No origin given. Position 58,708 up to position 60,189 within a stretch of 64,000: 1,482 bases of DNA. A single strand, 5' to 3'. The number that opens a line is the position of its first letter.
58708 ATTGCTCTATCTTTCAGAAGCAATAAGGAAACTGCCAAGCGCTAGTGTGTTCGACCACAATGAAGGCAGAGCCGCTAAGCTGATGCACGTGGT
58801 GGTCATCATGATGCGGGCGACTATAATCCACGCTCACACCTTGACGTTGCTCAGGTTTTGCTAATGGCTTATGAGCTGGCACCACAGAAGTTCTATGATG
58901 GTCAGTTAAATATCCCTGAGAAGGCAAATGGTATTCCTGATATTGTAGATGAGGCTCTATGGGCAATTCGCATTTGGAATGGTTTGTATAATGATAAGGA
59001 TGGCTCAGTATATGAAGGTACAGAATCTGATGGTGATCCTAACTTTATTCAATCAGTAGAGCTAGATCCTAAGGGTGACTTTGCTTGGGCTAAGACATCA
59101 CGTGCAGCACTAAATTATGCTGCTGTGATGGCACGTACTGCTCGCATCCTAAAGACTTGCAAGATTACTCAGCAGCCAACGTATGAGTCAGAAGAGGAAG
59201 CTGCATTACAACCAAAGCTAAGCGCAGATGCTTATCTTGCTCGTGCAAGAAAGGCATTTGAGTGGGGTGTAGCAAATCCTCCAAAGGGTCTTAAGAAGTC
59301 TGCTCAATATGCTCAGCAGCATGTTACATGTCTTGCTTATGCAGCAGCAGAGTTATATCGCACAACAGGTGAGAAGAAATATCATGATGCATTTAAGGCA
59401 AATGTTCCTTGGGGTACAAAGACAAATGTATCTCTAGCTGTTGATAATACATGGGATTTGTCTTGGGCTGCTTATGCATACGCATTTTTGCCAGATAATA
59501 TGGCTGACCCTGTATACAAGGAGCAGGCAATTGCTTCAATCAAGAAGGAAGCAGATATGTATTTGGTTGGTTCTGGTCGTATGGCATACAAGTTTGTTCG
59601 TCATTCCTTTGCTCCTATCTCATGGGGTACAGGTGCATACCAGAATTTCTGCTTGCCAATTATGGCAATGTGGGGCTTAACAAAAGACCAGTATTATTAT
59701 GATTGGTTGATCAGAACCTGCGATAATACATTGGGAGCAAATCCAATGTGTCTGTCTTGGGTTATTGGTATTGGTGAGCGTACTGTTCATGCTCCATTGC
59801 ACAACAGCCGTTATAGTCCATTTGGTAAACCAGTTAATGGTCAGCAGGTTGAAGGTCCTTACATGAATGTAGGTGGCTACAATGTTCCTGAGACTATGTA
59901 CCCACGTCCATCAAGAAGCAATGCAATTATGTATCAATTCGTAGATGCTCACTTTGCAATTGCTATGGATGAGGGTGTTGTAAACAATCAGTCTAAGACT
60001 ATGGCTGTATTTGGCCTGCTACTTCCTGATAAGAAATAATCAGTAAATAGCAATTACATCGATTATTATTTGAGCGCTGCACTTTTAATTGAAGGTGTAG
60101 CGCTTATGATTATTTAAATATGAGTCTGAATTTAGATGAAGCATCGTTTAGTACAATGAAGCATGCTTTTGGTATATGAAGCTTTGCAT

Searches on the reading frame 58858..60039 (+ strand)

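Call 74: search_protein_families(library=pfam, proteins=[window:58858-60039:+], max_evalue=0.001)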
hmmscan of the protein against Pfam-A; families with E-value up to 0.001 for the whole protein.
window:58858-60039:+ (393 aa): 1 family
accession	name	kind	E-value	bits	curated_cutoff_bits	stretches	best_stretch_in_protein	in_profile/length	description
PF00759.25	Glyco_hydro_9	-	9.6e-21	75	27.7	1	2-379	74-438/444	Glycosyl hydrolase family 9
